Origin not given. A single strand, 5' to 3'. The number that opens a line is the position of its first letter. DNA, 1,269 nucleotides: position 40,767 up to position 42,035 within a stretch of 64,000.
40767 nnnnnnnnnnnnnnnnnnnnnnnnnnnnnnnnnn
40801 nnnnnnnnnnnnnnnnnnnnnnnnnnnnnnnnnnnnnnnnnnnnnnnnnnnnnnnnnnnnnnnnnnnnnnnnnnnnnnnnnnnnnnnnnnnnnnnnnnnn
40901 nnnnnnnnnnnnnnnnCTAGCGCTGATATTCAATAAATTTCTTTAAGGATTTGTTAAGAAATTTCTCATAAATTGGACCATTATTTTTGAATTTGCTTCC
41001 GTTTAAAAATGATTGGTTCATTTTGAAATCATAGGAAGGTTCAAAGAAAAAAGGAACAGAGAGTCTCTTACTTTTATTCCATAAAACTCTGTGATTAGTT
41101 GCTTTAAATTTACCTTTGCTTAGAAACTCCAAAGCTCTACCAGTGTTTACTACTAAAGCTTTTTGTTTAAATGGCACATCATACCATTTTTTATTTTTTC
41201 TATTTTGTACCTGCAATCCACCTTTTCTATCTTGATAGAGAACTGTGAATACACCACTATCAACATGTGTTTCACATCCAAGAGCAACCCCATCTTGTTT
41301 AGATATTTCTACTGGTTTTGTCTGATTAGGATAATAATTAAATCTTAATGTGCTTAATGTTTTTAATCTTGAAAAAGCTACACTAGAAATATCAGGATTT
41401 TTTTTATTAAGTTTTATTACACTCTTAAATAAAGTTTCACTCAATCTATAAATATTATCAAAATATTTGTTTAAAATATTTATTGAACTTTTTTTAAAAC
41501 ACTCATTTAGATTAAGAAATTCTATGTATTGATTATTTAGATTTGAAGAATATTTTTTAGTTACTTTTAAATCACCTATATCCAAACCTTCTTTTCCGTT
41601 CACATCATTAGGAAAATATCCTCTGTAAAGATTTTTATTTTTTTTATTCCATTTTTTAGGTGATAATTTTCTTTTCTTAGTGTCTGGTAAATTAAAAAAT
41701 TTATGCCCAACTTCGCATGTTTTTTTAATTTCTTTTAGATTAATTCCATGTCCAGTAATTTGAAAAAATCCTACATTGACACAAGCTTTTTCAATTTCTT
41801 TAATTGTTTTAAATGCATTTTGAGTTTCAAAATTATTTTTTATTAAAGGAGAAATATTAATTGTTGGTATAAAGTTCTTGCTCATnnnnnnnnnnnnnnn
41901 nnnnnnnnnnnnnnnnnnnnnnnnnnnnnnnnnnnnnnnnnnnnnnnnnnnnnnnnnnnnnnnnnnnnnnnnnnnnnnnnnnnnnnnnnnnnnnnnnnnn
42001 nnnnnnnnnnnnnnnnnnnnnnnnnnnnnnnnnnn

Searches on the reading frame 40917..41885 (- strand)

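Call 3: search_protein_families(library=pfam, proteins=[window:40917-41885:-])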
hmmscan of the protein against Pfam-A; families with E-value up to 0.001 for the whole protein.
window:40917-41885:- (322 aa): 2 families
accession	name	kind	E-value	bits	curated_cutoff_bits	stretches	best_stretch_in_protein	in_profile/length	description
PF03171.26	2OG-FeII_Oxy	-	1.9e-24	86.3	23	1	179-283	4-101/101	2OG-Fe(II) oxygenase superfamily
PF14226.12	DIOX_N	-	2.5e-18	67.3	27.3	1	6-107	1-89/117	non-haem dioxygenase in morphine synthesis N-terminal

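Call 4: search_protein_families(library=ncbifam, proteins=[window:40917-41885:-])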
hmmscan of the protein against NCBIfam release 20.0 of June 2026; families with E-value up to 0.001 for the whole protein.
window:40917-41885:- (322 aa): 0 families
